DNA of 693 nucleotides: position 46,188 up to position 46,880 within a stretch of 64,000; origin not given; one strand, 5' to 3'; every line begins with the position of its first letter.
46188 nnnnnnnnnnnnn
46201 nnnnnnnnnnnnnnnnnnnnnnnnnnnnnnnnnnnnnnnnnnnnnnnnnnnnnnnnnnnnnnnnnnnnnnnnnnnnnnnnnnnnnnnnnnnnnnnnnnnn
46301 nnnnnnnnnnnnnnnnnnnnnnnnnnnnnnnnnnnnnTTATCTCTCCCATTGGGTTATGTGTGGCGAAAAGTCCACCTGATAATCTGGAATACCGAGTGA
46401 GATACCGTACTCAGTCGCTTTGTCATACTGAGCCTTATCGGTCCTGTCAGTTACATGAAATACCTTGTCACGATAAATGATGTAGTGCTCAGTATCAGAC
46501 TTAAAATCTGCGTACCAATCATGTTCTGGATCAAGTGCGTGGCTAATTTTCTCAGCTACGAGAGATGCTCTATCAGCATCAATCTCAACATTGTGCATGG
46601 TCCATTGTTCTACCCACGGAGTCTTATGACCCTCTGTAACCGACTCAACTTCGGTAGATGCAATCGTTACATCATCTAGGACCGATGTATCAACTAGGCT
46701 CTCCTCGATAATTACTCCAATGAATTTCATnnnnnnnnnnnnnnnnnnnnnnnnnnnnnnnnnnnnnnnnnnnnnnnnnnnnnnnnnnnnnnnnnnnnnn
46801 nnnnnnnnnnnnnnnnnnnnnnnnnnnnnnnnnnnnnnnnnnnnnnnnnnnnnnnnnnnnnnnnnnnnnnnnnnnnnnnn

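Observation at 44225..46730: Accessory-looking nucleotide-processing cluster between tRNA-Glu/palindrome and a RAYT element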

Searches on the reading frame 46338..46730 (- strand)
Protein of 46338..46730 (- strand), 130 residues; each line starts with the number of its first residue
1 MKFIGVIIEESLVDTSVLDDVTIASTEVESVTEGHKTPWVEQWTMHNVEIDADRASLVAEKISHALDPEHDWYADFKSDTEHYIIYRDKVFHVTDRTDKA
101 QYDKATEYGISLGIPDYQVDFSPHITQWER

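Call 5: search_protein_families(library=pfam, proteins=[window:46338-46730:-], max_evalue=0.1)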
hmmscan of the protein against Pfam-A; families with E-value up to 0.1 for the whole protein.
window:46338-46730:- (130 aa): 0 families

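Call 7: search_protein_families(library=padloc, proteins=[window:46338-46730:-], max_evalue=0.1)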
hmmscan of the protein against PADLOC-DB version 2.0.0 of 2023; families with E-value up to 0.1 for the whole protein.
window:46338-46730:- (130 aa): 0 families

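Call 8: search_protein_families(library=ncbifam, proteins=[window:46338-46730:-], max_evalue=0.1)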
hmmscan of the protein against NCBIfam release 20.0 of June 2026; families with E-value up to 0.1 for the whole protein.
window:46338-46730:- (130 aa): 0 families

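Call 20: find_homologous_proteins(query=window:46338-46730:-)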
Query window:46338-46730:- (130 aa): 898 proteins with E <= 0.001 among 899 candidates; the best 120 are listed.
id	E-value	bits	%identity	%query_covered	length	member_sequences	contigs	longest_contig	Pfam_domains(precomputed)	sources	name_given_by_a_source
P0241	2.8e-65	236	78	100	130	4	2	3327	-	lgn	-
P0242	5.4e-64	232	79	100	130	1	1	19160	-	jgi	jgi:hypothetical protein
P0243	1.3e-63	231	76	100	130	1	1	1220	-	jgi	jgi:hypothetical protein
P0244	7.0e-63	229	78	100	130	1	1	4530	-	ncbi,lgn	-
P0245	1.1e-62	228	78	100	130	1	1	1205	-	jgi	jgi:hypothetical protein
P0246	1.3e-62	228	78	100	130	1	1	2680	-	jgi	jgi:hypothetical protein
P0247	3.8e-62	226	75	100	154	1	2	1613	-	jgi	jgi:hypothetical protein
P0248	5.1e-62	226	77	100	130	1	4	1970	-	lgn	-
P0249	1.3e-61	225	76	98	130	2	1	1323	-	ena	-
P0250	3.1e-61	223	75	100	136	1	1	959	-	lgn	-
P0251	4.9e-61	223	78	100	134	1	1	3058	-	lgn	-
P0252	1.0e-60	222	76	100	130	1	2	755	-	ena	-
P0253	1.1e-60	222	75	100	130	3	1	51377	-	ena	-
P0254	1.4e-60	221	76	100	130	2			-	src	-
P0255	2.2e-60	221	75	100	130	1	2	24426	-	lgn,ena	-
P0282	3.3e-59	217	73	100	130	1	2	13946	-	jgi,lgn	jgi:hypothetical protein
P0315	5.1e-58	213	74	100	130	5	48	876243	-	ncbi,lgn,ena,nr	ncbi:MAG: hypothetical protein H6793_02425 [Candidatus Nomurabacteria bacterium]|nr:hypothetical pro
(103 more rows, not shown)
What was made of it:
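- U130 has 898, mostly 130 aa (call 20).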

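Call 22: find_encoding_contigs(protein=P0282, flank=7000, max_places=2)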
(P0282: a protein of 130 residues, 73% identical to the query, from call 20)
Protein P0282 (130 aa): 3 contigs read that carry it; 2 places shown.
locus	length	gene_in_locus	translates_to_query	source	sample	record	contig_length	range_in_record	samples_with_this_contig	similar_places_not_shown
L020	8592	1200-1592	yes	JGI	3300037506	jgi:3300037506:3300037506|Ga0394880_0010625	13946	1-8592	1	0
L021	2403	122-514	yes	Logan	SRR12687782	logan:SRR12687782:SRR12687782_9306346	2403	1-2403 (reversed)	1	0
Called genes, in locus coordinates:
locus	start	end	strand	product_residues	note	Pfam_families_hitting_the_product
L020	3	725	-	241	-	?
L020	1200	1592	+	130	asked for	-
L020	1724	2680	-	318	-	-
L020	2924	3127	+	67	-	-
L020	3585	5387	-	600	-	PF00496:SBP_bac_5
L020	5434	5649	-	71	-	PF03840:SecG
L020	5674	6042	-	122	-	PF04020:Phage_holin_4_2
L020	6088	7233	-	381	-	PF05195:AMP_N, PF00557:Peptidase_M24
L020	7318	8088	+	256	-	PF01145:Band_7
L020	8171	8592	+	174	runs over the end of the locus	-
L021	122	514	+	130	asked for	-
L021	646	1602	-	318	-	-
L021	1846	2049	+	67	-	-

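Call 24: find_encoding_contigs(protein=P0242, flank=7000, max_places=2)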
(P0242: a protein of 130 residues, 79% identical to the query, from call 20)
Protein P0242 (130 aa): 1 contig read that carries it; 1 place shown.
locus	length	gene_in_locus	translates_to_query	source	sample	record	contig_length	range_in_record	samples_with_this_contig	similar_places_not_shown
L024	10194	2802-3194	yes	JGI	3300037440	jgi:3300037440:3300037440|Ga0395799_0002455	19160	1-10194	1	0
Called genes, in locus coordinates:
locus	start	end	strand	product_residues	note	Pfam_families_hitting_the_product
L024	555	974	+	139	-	PF00293:NUDIX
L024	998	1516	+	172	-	PF00293:NUDIX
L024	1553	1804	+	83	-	PF09932:DUF2164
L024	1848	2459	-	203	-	PF12917:YfbR-like, PF13023:HD_3, PF01966:HD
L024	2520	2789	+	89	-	PF21840:DUF6899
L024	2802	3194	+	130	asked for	-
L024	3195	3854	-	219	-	PF13432:TPR_16, PF13424:TPR_12, PF00515:TPR_1, PF07719:TPR_2 (weak), PF12895:ANAPC3 (weak), PF00515:TPR_1 (weak), PF07719:TPR_2 (weak), PF13181:TPR_8 (weak), +9 more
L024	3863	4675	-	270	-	PF00004:AAA, PF13177:DNA_pol3_delta2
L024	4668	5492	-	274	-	PF01479:S4, PF00849:PseudoU_synth_2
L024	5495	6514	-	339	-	PF00579:tRNA-synt_1b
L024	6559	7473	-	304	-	-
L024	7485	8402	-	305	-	-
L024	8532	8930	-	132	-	PF00380:Ribosomal_S9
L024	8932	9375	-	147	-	PF00572:Ribosomal_L13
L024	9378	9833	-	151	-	PF01196:Ribosomal_L17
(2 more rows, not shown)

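Call 34: search_solved_structures(query=A3, max_evalue=10, show_alignments=1)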
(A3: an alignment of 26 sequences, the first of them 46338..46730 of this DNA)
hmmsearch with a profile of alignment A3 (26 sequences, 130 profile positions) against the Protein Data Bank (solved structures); distinct sequences matched with E-value up to 10: 5.
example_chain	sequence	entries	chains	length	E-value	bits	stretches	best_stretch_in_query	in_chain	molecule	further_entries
2dme_A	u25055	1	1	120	0.73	13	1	31-99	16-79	PHD finger protein 3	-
8uke_A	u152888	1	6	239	0.78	12.9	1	18-117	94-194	Norbelladine 4'-O-methyltransferase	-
8z8r_A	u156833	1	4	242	0.91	12.7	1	18-117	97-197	Norbelladine 4'-O-methyltransferase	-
8z8p_A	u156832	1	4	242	0.91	12.7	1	18-117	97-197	Norbelladine 4'-O-methyltransferase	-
8xe3_A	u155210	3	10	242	0.91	12.7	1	18-117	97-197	Norbelladine 4'-O-methyltransferase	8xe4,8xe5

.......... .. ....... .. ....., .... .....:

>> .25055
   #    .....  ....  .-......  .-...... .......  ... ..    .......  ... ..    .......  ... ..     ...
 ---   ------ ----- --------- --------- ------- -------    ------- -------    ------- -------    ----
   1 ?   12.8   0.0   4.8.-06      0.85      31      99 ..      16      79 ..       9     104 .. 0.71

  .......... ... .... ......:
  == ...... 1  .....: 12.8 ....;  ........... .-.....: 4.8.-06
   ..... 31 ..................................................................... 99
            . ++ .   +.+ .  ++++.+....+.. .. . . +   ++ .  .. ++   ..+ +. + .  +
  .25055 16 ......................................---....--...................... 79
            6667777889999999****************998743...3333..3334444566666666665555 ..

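Call 35: search_protein_families(library=phrogs, proteins=[window:46338-46730:-], max_evalue=0.01)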
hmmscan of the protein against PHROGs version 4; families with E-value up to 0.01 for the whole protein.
window:46338-46730:- (130 aa): 1 family
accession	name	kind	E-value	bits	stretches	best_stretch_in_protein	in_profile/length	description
phrog_29333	-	unknown function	0.002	19.3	1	67-108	26-67/69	-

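Call 40: predict_structure(alignment_id=A3)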
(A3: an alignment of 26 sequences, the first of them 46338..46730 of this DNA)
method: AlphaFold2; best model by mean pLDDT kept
length: 130 residues; sequences in the alignment: 26
mean_pLDDT: 78.9   pTM: 0.73
mean pLDDT of the five models: 78.9, 78.0, 77.8, 76.9, 76.2
residues with pLDDT >= 90: 46; 70-90: 47; 50-70: 25; < 50: 12
segments of 3 or more residues with pLDDT < 50: 121-130
pLDDT, mean of each block of 10 residues (from residue 1): 90 93 93 70 91 94 89 84 87 73 67 53 41
secondary structure, 60 per line:
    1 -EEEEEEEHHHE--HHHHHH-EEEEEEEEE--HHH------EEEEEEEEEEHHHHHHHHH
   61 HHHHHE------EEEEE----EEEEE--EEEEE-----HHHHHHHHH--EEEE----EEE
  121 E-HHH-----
elements in order: E2-8 H15-20 E22-30 E42-51 H52-65 E73-77 E82-86 E89-93 H99-107 E110-113 E118-121
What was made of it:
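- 46338..46730 (-): U130: acidic 130-aa protein of an unannotated, very conserved Patescibacteria family, with a ferredoxin/ACT-like N-terminal half. The AF2 model has pLDDT 79 (call 40).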

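Call 44: fold_search(model_id=the predicted structure, library=pdb)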
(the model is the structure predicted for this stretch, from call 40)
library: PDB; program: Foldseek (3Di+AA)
matches with E <= 10: 500; with E <= 0.001: 0
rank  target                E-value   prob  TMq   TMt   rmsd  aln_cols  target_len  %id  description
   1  3o8w                  1.8e-01  0.25  0.27  0.32  12.5       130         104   15  Archaeoglobus fulgidus GlnK1 (released 2011-02-09)
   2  1fjg_F                2.1e-01  0.38  0.27  0.33   8.7       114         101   13  STRUCTURE OF THE THERMUS THERMOPHILUS 30S RIBOSOMAL SUBUNIT IN COMPLEX WITH THE ANTIBIOTICS STREPTOMYCIN, SPECTINOMYCI (released 2000-09-25)
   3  3t9z_C                2.2e-01  0.18  0.25  0.31  12.3       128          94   12  A. fulgidus GlnK3, ligand-free (released 2011-10-26)
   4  3m05_B                2.5e-01  0.33  0.30  0.36  10.2       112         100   12  The crystal structure of a functionally unknown protein PEPE_1480 from Pediococcus pentosaceus ATCC 25745 (released 2010-03-16)
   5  2qrr_B                2.6e-01  0.54  0.28  0.34   4.3        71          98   14  Crystal structure of the soluble domain of the ABC transporter, ATP-binding protein from Vibrio parahaemolyticus (released 2007-08-14)
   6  2j9c_A                2.8e-01  0.18  0.28  0.29  10.9       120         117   14  Structure of GlnK1 with bound effectors indicates regulatory mechanism for ammonia uptake (released 2007-01-16)
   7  3m05_A                3.1e-01  0.35  0.30  0.36   8.7       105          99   12  The crystal structure of a functionally unknown protein PEPE_1480 from Pediococcus pentosaceus ATCC 25745 (released 2010-03-16)
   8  3ta0_B                3.1e-01  0.15  0.25  0.30  11.5       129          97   14  A. fulgidus GlnK3, MgATP complex (released 2011-10-26)
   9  3lf0_B                3.3e-01  0.38  0.25  0.28   5.8        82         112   17  Crystal structure of the ATP bound Mycobacterium tuberculosis nitrogen regulatory PII protein (released 2010-07-07)
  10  5ypp_A                3.3e-01  0.35  0.32  0.41  10.3       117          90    8  Crystal structure of IlvN.Val-1a (released 2018-09-19)
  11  3m05_C                3.5e-01  0.30  0.30  0.37  13.3       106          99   13  The crystal structure of a functionally unknown protein PEPE_1480 from Pediococcus pentosaceus ATCC 25745 (released 2010-03-16)
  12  4d3h_A                3.9e-01  0.41  0.32  0.39  12.5        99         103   12  Structure of PstA (released 2014-12-24)
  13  2qrr_A                4.2e-01  0.47  0.29  0.36   3.9        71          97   14  Crystal structure of the soluble domain of the ABC transporter, ATP-binding protein from Vibrio parahaemolyticus (released 2007-08-14)
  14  3u02_B                4.2e-01  0.25  0.28  0.18   5.6       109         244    7  Crystal Structure of the tRNA modifier TiaS from Pyrococcus furiosus, Northeast Structural Genomics Consortium Target  (released 2011-11-02)
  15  6qa2_E                4.4e-01  0.44  0.31  0.31   5.5        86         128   15  R80A MUTANT OF NUCLEOSIDE DIPHOSPHATE KINASE FROM MYCOBACTERIUM TUBERCULOSIS (released 2019-02-27)
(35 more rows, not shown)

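Call 71: search_protein_families(library=pfam, alignment_id=A3, max_evalue=1)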
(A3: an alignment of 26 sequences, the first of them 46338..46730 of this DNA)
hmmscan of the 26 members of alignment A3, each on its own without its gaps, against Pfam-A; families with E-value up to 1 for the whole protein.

A. member 1, window:46338-46730:- (130 aa): 1 family
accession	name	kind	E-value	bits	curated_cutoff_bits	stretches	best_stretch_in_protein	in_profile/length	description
PF14042.11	DUF4247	-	0.13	13.4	27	1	53-100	41-84/122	Domain of unknown function (DUF4247)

B. families by the number of members that match (of 26 scanned): 11 families
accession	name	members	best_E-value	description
PF23491.1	bPH_8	9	0.021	SunI-like bacterial PH domain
PF10156.14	Med17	6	0.0057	Subunit 17 of Mediator complex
PF14042.11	DUF4247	2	0.0042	Domain of unknown function (DUF4247)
PF04970.19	LRAT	2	0.016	Lecithin retinol acyltransferase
PF12740.14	PETase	2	0.16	PET hydrolase-like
PF25550.1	DUF7928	1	0.024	Domain of unknown function (DUF7928)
PF19659.4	DUF6162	1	0.045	Family of unknown function (DUF6162)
PF18840.6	LPD25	1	0.062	Large polyvalent protein associated domain 25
PF01596.23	Methyltransf_3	1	0.067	O-methyltransferase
PF20164.4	GspA_SrpA_N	1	0.17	GspA/SrpA SigLec-like domain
PF05440.17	MtrB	1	0.18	Tetrahydromethanopterin S-methyltransferase subunit B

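Call 74: find_encoding_contigs(protein=P0315, flank=6000, max_places=3)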
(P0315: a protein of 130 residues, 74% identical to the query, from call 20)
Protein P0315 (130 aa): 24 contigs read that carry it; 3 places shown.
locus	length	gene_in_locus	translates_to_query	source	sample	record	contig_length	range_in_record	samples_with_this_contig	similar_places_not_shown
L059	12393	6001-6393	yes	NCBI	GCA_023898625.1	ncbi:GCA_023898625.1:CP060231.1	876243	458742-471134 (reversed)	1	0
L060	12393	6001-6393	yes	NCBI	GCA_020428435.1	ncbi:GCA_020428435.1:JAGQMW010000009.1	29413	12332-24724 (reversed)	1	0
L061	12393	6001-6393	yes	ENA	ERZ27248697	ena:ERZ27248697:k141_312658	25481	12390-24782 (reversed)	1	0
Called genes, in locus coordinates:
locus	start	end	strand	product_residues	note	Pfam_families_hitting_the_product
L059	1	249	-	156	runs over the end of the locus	PF02075:RuvC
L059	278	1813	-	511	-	PF00932:LTD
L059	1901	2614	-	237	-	PF20772:TACO1_YebC_N, PF01709:Transcrip_reg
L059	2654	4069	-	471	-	-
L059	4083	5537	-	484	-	PF13567:DUF4131 (weak), PF03772:Competence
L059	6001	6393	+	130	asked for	-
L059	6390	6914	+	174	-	PF04229:GrpB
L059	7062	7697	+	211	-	-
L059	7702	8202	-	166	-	-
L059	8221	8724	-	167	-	PF02643:DUF192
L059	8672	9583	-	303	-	PF18030:Rimk_N, PF14397:ATPgrasp_ST (faint), PF02655:ATP-grasp_3, PF02955:GSH-S_ATP, PF08443:RimK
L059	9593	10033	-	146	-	PF05618:RimB-like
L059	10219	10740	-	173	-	PF04203:Sortase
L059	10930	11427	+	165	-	-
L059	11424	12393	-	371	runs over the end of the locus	PF00226:DnaJ, PF01556:DnaJ_C, PF00684:DnaJ_CXXCXGXG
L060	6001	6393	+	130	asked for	-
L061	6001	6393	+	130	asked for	-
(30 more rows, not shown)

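Call 75: fold_search(model_id=the predicted structure, library=viral)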
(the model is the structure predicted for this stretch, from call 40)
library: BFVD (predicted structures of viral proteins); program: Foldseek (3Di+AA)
matches with E <= 10: 553; with E <= 0.001: 0
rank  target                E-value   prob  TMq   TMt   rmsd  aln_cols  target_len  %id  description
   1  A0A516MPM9            8.4e-02  0.91  0.39  0.43   5.1       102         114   16  (no name in the UniProt tables at hand)
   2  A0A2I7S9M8            1.1e-01  0.21  0.27  0.27  12.0       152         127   13  (no name in the UniProt tables at hand)
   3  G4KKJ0                1.5e-01  0.41  0.25  0.36   8.7       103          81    9  (no name in the UniProt tables at hand)
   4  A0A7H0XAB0            1.7e-01  0.06  0.17  0.06  17.1       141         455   11  (no name in the UniProt tables at hand)
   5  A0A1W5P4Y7            2.3e-01  0.57  0.36  0.38   7.8       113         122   12  Uncharacterized protein [Pectobacterium phage PP2]
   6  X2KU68                2.5e-01  0.54  0.37  0.36   9.8       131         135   12  S-adenosyl-L-methionine hydrolase [Vibrio phage Vc1]
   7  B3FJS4                2.9e-01  0.14  0.25  0.23  16.2       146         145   10  Uncharacterized protein [Pseudomonas phage 201phi2-1]
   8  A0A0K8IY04            3.7e-01  0.21  0.33  0.34  11.2       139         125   11  Uncharacterized protein [Cronobacter phage Dev-CD-23823]
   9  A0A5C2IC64            3.7e-01  0.20  0.29  0.27  10.2       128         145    8  (no name in the UniProt tables at hand)
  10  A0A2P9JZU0            4.3e-01  0.51  0.37  0.35   8.8       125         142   13  Uncharacterized protein [Salmonella phage vB_SpuP_Spp16]
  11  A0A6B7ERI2            5.1e-01  0.15  0.29  0.26   8.2       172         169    9  (no name in the UniProt tables at hand)
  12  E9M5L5                5.1e-01  0.06  0.19  0.07  15.9       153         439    9  Viral DNA cleavage/packaging protein [Cricetid gammaherpesvirus 2]
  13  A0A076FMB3            5.4e-01  0.18  0.30  0.17   9.6       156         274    6  YubB ferredoxin-like domain-containing protein [Aureococcus anophagefferens virus]
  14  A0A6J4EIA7            5.8e-01  0.23  0.30  0.21   8.8       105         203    8  (no name in the UniProt tables at hand)
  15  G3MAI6                5.8e-01  0.13  0.22  0.27  13.7       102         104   14  Gp445 [Bacillus phage G]
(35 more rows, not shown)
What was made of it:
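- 46338..46730 (-): Nothing significant was found in PDB or BFVD (calls 44, 75).
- Tried and rejected: For U130, profile search against PDB, Pfam on 26 members, and Foldseek against PDB and BFVD found nothing significant (calls 34, 44, 71, 75).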

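Call 80: find_related_loci(query=A3, collection=viral_contigs, flank=6000)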
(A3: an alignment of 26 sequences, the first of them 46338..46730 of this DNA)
Query A3 (130 aa) in viral_contigs; peptide patterns used: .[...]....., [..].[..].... (x = any residue, [..] = any of these).
42 stretches matched a pattern, but none encodes a relative of the query by tblastn (E <= 1e-3).
